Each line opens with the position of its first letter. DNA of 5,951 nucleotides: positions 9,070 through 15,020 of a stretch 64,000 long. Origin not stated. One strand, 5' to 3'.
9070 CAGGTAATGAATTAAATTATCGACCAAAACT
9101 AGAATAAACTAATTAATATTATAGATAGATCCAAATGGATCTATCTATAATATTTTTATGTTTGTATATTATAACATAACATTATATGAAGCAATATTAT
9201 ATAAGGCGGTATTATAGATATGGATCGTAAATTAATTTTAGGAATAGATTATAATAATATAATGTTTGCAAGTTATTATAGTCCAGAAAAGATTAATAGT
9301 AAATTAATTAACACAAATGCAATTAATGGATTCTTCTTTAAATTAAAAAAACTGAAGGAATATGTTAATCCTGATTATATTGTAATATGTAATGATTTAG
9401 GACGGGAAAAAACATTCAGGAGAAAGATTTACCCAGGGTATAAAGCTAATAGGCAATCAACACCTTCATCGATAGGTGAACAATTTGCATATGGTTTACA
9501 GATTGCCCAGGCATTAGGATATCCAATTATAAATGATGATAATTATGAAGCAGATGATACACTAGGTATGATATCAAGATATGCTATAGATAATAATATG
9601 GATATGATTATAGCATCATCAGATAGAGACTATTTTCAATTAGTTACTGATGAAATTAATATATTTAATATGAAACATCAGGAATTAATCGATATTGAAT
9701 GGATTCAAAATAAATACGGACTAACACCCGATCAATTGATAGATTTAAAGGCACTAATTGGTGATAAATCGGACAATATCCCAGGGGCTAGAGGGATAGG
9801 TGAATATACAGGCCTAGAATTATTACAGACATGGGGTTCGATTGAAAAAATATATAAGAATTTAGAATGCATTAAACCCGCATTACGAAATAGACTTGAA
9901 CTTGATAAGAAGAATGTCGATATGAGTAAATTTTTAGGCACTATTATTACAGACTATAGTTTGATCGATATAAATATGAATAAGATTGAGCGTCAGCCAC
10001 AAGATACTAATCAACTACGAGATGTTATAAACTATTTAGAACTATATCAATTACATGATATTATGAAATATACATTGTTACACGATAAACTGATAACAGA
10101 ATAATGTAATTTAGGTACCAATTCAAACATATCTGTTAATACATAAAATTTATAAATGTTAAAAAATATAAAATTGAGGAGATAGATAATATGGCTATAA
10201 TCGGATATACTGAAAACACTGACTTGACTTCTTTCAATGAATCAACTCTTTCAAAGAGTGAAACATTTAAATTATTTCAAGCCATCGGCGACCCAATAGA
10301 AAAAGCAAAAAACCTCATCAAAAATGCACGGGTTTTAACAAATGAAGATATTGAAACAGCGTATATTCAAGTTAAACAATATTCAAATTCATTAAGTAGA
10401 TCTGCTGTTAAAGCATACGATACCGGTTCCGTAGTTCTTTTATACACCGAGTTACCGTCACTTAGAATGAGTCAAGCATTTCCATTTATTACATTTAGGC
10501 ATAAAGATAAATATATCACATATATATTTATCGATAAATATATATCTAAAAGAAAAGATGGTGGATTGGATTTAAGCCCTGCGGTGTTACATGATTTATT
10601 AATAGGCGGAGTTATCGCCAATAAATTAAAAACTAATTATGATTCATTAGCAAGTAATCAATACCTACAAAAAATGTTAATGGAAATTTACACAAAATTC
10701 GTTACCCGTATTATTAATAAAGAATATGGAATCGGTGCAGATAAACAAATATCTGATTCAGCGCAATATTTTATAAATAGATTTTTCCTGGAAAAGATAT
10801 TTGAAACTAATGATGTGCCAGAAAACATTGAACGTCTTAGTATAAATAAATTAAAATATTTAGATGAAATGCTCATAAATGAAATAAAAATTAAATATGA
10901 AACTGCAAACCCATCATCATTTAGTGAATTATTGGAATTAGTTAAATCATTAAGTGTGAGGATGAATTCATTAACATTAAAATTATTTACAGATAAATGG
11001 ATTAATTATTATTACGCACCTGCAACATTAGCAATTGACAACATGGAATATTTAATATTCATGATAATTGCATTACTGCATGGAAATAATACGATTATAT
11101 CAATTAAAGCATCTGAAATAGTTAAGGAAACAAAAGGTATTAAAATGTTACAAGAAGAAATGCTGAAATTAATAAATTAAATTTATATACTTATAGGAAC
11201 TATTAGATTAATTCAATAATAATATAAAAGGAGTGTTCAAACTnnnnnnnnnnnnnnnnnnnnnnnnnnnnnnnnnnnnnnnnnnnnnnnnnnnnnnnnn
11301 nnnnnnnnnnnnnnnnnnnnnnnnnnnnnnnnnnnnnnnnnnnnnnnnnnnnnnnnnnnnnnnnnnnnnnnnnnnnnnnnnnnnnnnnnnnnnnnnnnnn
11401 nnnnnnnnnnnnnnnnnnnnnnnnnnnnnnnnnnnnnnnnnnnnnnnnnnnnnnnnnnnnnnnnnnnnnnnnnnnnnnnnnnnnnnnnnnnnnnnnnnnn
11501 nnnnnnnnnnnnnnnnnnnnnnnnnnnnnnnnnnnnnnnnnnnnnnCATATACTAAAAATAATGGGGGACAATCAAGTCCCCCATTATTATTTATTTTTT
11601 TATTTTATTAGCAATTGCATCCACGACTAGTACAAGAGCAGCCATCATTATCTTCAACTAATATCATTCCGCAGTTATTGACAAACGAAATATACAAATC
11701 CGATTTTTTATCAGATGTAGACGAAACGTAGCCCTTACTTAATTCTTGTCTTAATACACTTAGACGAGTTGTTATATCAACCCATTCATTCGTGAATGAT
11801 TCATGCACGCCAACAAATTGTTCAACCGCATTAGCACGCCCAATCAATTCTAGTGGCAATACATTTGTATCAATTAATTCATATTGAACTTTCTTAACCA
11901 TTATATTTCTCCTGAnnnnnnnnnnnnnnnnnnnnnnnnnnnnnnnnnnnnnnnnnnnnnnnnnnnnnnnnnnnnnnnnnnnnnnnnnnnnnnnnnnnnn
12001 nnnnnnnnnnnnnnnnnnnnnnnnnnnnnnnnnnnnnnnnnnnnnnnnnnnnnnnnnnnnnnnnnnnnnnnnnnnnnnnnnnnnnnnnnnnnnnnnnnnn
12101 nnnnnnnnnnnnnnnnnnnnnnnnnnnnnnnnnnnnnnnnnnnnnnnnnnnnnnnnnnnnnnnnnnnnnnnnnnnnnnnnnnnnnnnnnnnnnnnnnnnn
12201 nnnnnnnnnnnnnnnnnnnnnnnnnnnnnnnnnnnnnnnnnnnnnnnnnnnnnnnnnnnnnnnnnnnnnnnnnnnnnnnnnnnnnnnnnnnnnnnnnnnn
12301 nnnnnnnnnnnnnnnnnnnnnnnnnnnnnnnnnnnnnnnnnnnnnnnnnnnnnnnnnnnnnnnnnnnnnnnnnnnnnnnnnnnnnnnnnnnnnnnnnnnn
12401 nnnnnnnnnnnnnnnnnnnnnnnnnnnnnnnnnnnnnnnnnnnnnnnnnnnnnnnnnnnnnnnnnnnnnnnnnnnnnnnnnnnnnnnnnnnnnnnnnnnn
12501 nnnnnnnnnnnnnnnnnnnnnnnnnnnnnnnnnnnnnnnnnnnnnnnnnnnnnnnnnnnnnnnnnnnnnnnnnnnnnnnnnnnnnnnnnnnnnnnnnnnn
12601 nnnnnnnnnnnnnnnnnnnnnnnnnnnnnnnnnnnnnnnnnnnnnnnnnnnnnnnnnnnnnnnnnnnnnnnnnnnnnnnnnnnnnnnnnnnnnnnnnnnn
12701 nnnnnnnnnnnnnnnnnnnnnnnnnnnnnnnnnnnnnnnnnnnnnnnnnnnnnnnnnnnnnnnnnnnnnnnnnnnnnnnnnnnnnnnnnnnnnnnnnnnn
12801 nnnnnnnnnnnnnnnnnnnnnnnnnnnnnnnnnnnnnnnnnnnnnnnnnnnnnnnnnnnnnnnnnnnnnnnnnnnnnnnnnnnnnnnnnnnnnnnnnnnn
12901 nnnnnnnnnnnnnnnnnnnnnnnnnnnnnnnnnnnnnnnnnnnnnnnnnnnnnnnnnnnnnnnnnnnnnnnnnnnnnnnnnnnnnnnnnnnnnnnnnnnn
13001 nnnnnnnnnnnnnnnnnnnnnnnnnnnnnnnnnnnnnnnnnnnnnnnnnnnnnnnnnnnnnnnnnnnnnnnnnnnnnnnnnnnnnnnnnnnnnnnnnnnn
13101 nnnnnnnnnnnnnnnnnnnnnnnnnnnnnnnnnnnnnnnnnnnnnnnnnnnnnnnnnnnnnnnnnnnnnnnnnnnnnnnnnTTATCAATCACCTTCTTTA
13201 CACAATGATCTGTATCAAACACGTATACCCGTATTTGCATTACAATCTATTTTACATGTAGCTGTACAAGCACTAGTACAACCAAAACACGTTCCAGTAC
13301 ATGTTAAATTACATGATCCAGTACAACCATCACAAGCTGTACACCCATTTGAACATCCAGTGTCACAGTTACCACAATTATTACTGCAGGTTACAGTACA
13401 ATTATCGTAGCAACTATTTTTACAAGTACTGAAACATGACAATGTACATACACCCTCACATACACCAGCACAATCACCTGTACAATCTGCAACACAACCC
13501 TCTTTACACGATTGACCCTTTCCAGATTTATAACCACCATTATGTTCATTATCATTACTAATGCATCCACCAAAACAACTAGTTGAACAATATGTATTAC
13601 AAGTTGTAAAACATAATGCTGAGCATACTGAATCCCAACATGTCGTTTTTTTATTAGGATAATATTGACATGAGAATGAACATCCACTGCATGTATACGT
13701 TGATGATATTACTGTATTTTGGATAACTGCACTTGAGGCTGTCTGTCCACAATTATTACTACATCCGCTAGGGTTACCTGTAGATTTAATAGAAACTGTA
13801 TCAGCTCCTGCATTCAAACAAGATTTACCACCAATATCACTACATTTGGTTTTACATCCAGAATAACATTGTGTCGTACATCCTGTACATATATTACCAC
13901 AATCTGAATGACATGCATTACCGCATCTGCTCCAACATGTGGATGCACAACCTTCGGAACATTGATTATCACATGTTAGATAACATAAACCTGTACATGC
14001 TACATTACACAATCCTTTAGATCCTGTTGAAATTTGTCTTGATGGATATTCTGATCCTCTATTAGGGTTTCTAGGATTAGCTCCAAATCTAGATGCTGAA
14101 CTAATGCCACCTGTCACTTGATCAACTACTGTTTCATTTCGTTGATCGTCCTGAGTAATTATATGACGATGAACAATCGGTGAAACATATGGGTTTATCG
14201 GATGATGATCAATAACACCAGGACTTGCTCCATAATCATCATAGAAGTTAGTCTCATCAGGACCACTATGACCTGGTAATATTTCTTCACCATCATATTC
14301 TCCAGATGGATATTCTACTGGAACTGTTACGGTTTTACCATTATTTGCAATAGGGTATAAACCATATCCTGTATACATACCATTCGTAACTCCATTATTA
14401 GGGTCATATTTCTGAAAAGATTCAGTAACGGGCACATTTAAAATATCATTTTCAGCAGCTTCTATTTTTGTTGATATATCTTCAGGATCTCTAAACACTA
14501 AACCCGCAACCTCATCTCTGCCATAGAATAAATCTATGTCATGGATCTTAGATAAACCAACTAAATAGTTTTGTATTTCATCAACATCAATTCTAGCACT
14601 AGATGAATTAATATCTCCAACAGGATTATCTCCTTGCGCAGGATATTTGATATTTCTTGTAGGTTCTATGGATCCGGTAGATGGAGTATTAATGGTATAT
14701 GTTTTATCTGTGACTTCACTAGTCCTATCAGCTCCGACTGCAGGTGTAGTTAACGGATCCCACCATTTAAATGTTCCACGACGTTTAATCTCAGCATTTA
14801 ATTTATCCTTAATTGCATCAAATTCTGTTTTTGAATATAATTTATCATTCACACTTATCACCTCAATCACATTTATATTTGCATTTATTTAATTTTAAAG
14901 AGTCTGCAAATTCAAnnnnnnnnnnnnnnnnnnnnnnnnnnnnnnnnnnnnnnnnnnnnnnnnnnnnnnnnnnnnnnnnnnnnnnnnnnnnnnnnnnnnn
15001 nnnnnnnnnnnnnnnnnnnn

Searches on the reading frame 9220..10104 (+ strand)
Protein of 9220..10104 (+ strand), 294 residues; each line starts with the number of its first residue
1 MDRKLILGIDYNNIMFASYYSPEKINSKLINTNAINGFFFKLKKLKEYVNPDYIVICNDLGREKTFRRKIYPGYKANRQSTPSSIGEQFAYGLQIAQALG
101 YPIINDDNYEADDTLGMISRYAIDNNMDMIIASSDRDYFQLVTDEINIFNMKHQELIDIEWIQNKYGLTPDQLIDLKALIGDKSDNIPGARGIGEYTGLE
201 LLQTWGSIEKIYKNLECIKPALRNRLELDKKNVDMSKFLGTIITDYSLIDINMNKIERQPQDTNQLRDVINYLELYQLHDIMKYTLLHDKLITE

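Call 6: search_protein_families(library=pfam, proteins=[window:9220-10104:+], max_evalue=0.01)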
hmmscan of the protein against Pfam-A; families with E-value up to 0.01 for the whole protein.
window:9220-10104:+ (294 aa): 2 families
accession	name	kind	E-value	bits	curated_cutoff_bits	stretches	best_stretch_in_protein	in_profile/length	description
PF02739.22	5_3_exonuc_N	-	1.2e-38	132.9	34.3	1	9-167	5-164/164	5'-3' exonuclease, N-terminal resolvase-like domain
PF01367.25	5_3_exonuc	-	4.3e-25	88.5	40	1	169-263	2-96/97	5'-3' exonuclease, C-terminal SAM fold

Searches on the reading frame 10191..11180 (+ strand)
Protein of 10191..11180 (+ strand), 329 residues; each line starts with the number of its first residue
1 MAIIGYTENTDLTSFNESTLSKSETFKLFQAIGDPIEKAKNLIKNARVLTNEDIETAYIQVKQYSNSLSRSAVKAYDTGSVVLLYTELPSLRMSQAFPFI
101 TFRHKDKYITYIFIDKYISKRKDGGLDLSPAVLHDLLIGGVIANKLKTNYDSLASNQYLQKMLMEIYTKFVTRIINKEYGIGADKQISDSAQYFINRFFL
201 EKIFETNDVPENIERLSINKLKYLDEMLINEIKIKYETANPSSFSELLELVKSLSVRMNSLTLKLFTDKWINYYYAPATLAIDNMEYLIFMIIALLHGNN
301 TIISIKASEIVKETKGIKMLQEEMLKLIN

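Call 6: search_protein_families(library=pfam, proteins=[window:10191-11180:+], max_evalue=0.01)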
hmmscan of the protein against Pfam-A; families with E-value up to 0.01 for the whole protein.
window:10191-11180:+ (329 aa): 1 family
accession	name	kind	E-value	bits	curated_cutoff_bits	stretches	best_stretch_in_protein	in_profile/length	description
PF14572.12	Pribosyl_synth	-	0.009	16.4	27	0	176-231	112-168/184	Phosphoribosyl synthetase-associated domain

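Call 101: search_protein_families(library=ncbifam, proteins=[window:10191-11180:+], max_evalue=0.0001)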
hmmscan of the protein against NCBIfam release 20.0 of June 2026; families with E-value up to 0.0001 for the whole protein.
window:10191-11180:+ (329 aa): 0 families

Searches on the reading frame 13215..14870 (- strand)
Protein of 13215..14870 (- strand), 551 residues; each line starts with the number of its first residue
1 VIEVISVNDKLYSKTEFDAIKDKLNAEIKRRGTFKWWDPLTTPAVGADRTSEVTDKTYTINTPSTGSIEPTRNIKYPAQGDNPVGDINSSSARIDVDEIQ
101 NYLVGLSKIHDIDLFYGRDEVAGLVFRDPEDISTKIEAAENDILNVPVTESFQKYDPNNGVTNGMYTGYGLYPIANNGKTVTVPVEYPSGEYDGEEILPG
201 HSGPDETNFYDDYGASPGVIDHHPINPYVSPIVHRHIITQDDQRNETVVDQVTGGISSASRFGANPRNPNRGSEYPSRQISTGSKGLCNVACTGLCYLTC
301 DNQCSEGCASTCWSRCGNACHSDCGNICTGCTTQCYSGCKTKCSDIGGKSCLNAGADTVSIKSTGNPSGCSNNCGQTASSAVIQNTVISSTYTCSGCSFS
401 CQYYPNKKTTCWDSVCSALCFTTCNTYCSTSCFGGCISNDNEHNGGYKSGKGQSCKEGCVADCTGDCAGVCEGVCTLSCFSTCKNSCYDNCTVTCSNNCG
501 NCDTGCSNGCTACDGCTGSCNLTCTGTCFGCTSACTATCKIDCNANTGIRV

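Call 6: search_protein_families(library=pfam, proteins=[window:13215-14870:-], max_evalue=0.01)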
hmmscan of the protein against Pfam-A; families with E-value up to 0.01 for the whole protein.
window:13215-14870:- (551 aa): 0 families

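Call 8: search_protein_families(library=phrogs, proteins=[window:13215-14870:-], max_evalue=0.001)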
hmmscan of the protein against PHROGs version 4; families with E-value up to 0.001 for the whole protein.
window:13215-14870:- (551 aa): 0 families

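Call 13: search_protein_families(library=ncbifam, proteins=[window:13215-14870:-], max_evalue=0.01)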
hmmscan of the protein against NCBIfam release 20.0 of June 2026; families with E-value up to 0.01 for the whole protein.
window:13215-14870:- (551 aa): 0 families

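Call 34: search_dna_similar(query=window:13215-14870:-, collection=phages, mode=protein, max_rows=25)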
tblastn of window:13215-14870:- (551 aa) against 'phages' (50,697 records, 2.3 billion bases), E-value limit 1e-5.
No match.

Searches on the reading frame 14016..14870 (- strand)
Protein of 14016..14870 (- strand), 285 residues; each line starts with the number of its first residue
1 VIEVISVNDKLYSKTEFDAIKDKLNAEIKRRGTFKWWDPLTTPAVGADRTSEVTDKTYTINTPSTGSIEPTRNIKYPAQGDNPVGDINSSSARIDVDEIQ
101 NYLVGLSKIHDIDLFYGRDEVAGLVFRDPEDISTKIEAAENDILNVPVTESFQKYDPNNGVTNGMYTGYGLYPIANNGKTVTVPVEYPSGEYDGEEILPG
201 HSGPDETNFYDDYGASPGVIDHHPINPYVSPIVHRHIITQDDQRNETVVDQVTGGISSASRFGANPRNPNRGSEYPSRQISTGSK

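Call 62: search_solved_structures(query=window:14016-14870:-, max_evalue=1)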
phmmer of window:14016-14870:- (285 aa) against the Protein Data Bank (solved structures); distinct sequences matched with E-value up to 1: 0.

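Call 68: predict_structure(alignment_id=A2)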
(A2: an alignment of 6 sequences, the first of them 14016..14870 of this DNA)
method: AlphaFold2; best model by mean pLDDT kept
length: 285 residues; sequences in the alignment: 6
mean_pLDDT: 35.6   pTM: 0.17
mean pLDDT of the five models: 35.6, 34.5, 31.8, 31.4, 30.0
residues with pLDDT >= 90: 0; 70-90: 0; 50-70: 12; < 50: 273
segments of 3 or more residues with pLDDT < 50: 1-13, 27-285
pLDDT, mean of each block of 10 residues (from residue 1): 30 49 52 37 32 33 37 34 30 33 37 32 35 45 37 31 27 32 31 33 35 36 33 29 38 39 40 41 31
secondary structure, 60 per line:
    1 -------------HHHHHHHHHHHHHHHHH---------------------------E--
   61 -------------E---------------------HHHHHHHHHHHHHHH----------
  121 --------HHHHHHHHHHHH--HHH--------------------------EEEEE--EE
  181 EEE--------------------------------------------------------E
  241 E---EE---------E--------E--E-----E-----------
elements in order: H14-30 H96-110 H129-140 E172-176 E179-183

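Call 69: find_homologous_proteins(query=window:14016-14870:-, max_evalue=0.001)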
Query window:14016-14870:- (285 aa): 5 proteins with E <= 0.001 among 767 candidates.
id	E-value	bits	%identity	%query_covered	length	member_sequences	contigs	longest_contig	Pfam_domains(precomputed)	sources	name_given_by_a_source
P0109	3.7e-66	242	50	98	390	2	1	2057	PF27846.1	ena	-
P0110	1.1e-56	211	46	97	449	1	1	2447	-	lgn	-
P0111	4.7e-54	202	48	84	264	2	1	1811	-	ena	-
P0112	8.2e-36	142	47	54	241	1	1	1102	-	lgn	-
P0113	7.6e-35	139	48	51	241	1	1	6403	-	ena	-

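Call 102: find_related_loci(query=A2, collection=genome_contigs, flank=8000)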
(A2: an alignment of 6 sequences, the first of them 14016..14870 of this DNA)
Query A2 (285 aa) in genome_contigs; peptide patterns used: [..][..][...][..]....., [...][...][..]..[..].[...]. (x = any residue, [..] = any of these).
551 stretches matched a pattern, but none encodes a relative of the query by tblastn (E <= 1e-3).
